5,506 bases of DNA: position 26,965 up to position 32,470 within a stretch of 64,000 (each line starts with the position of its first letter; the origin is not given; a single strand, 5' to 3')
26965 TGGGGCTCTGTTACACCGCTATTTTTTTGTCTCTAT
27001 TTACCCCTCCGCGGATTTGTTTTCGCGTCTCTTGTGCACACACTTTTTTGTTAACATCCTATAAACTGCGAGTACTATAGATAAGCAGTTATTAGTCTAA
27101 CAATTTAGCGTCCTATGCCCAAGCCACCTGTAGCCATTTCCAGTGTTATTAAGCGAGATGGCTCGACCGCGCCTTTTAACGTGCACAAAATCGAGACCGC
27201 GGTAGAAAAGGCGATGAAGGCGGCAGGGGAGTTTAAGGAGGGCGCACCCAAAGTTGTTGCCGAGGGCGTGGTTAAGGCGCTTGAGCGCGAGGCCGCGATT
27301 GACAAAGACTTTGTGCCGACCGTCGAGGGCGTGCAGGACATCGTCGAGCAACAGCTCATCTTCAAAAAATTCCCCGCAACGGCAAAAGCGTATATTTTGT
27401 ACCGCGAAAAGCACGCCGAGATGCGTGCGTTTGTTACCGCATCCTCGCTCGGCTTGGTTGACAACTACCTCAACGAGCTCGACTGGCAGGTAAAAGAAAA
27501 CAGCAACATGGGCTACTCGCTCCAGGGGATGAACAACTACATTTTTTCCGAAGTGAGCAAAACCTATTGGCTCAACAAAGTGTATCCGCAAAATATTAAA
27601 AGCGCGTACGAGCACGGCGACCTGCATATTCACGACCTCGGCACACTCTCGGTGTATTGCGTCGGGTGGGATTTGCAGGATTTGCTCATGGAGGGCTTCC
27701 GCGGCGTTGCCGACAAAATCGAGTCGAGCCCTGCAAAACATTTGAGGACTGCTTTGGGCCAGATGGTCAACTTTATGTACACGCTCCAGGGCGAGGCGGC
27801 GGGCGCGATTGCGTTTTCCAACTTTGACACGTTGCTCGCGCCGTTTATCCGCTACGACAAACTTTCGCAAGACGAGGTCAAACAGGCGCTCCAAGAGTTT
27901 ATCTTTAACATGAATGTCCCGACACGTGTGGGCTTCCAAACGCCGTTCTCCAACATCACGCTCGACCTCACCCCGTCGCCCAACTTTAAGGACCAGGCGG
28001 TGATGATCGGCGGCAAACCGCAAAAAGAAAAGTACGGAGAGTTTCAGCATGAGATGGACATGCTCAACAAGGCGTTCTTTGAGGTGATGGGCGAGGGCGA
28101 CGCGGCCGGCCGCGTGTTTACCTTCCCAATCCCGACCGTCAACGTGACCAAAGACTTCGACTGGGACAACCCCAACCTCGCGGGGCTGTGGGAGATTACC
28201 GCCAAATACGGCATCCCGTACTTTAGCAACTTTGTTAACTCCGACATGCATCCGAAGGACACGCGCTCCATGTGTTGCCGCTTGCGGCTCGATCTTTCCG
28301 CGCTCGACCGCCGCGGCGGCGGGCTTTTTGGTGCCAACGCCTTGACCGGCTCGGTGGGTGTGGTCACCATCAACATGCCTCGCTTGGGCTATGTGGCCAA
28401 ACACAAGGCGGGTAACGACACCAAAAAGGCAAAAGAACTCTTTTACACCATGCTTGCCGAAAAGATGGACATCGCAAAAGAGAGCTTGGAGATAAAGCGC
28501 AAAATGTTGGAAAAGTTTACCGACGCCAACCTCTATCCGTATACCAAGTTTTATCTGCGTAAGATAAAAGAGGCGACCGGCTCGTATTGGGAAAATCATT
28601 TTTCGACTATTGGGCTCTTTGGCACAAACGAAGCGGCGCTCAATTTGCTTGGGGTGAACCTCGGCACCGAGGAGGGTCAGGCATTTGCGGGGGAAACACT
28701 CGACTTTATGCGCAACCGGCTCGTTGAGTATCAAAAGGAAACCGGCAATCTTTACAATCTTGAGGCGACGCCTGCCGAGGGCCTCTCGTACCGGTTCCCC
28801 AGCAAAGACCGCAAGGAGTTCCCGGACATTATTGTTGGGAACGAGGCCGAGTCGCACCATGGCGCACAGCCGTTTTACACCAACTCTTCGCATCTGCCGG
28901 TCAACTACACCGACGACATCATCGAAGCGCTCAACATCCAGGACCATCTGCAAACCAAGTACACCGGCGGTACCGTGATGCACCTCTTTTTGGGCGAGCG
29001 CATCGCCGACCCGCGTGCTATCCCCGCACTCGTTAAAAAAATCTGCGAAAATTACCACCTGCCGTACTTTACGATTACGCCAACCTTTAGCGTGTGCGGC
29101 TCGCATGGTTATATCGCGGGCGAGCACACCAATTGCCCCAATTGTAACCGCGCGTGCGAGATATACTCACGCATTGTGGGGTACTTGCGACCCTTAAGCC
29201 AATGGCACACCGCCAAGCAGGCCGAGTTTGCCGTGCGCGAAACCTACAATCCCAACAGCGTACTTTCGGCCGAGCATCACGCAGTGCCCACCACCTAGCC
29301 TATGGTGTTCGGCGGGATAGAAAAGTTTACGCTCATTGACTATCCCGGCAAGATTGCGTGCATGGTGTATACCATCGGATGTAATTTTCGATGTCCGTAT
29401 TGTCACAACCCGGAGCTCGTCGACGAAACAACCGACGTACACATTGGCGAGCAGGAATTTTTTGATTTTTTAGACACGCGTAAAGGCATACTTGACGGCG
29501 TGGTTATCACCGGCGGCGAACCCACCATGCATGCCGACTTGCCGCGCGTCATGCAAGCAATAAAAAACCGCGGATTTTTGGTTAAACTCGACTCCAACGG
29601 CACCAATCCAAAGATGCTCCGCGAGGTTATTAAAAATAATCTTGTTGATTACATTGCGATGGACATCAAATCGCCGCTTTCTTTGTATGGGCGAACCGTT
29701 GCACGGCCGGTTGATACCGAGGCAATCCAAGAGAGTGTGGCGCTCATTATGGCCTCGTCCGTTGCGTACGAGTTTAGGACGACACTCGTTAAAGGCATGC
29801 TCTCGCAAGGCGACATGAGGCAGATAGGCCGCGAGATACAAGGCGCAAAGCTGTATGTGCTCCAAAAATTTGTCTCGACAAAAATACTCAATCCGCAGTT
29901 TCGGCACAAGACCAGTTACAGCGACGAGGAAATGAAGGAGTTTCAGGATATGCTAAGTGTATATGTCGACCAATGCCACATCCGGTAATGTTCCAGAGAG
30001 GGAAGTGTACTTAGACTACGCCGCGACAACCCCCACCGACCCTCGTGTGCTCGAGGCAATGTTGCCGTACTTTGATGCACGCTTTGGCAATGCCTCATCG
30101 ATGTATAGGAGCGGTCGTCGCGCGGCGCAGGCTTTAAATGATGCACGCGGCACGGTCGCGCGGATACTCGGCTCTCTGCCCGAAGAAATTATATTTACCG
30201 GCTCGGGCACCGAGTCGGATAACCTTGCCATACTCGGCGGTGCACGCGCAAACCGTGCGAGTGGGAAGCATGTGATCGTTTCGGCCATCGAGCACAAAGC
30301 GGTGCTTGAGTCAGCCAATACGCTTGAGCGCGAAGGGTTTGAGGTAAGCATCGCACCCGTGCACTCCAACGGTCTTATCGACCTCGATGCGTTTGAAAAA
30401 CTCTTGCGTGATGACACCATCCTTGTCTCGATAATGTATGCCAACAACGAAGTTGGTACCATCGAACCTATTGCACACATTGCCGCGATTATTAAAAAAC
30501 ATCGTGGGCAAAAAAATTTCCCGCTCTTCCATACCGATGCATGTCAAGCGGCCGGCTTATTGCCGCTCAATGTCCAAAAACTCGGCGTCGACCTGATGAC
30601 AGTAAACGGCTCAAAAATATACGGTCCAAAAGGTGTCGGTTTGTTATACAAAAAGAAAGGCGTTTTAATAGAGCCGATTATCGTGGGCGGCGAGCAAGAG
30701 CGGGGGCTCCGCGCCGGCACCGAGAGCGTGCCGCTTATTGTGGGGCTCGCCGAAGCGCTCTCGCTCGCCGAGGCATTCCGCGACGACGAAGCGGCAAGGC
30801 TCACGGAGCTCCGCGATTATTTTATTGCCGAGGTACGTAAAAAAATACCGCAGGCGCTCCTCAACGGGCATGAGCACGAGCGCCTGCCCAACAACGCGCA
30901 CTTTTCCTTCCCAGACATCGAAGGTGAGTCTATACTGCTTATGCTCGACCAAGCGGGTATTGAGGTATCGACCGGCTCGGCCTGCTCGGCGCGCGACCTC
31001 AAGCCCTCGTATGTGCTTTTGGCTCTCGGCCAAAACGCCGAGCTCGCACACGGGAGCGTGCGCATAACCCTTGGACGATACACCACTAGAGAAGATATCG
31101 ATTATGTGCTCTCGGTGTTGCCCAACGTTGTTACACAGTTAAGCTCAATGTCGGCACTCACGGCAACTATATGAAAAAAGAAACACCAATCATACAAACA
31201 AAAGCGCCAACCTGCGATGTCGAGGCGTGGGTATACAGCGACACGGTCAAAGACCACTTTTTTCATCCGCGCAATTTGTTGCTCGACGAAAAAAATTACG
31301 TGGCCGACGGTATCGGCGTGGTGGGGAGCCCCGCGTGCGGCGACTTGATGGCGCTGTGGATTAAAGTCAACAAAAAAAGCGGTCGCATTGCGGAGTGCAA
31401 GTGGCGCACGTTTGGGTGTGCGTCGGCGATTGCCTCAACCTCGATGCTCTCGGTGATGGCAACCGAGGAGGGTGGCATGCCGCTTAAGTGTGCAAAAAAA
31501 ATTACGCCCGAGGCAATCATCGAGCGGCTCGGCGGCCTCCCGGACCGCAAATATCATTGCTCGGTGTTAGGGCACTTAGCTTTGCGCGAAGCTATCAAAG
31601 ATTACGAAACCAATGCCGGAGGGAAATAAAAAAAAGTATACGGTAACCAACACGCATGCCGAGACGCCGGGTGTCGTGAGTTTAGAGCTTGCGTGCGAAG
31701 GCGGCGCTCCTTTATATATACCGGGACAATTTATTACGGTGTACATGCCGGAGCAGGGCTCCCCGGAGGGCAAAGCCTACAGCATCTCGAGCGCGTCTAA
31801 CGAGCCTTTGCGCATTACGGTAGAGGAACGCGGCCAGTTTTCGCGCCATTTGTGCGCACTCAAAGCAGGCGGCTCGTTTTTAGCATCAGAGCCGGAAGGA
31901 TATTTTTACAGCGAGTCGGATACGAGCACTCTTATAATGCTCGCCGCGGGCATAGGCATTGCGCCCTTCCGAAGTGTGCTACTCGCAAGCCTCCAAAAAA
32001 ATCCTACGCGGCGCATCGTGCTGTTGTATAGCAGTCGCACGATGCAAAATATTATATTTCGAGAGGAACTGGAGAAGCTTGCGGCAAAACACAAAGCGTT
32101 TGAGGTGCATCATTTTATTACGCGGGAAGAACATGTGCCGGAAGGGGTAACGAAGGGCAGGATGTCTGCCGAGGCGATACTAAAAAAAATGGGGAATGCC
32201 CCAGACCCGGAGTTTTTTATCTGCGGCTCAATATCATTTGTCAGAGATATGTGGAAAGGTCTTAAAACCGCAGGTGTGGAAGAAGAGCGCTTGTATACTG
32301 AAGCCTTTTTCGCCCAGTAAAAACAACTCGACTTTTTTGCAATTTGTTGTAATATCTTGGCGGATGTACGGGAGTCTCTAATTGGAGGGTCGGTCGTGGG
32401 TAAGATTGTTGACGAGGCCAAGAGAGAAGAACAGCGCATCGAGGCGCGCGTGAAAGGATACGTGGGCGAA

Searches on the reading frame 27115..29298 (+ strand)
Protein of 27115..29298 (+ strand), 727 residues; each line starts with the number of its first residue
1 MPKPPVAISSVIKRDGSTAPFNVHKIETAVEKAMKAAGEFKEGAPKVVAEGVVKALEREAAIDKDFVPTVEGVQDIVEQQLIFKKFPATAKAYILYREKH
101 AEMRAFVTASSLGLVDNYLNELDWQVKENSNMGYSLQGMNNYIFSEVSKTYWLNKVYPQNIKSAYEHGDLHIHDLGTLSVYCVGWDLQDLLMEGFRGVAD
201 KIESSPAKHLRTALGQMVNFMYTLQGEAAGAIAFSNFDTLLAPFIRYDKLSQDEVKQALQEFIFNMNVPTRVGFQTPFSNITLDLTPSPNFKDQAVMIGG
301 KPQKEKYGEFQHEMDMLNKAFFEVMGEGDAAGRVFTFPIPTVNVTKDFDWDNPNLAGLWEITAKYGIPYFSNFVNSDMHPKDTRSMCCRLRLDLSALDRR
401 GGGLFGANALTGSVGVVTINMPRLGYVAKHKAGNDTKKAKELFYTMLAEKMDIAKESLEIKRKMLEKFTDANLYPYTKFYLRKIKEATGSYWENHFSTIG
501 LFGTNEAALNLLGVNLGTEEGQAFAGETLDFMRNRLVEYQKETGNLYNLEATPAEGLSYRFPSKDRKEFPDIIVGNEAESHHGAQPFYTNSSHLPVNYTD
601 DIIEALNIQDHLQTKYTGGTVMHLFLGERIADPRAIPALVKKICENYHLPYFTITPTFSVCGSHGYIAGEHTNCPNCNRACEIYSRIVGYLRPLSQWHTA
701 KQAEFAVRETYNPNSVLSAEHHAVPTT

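Call 47: search_protein_families(library=pfam, proteins=[window:27115-29298:+], max_evalue=0.00001)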
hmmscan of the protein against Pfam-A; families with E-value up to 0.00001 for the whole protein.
window:27115-29298:+ (727 aa): 2 families
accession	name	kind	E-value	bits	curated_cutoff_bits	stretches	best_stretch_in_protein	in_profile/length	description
PF13597.11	NRDD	-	2.2e-193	644.4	26.2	1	128-711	1-562/562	Anaerobic ribonucleoside-triphosphate reductase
PF03477.21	ATP-cone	-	2.4e-20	73.3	25.8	1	10-101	2-87/88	ATP cone domain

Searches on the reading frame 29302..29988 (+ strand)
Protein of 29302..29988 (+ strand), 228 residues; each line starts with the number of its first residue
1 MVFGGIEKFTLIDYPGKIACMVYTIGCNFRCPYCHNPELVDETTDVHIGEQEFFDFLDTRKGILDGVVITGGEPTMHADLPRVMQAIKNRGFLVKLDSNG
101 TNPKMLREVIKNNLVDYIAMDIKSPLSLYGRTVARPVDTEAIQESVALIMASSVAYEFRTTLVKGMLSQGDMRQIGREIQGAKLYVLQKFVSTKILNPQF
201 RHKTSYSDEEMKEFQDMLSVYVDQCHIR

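Call 47: search_protein_families(library=pfam, proteins=[window:29302-29988:+], max_evalue=0.00001)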
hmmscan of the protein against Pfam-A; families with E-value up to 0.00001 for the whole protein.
window:29302-29988:+ (228 aa): 2 families
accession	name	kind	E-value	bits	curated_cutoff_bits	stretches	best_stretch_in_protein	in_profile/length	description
PF04055.27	Radical_SAM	-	5.9e-17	62.8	29.5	1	22-152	2-139/166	Radical SAM superfamily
PF13353.11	Fer4_12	-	2.8e-09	37.8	22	1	19-120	7-111/137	4Fe-4S single cluster domain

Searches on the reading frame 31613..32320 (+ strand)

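Call 3: search_protein_families(library=pfam, proteins=[window:31613-32320:+], max_evalue=0.01)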
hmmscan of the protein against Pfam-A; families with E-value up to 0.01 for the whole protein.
window:31613-32320:+ (235 aa): 2 families
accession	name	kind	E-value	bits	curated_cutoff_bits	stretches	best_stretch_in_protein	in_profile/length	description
PF00175.26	NAD_binding_1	-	1.8e-16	61.2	22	1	109-212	1-106/109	Oxidoreductase NAD-binding domain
PF08030.17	NAD_binding_6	-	1.6e-05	25.5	22.2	1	106-177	3-82/156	Ferric reductase NAD binding domain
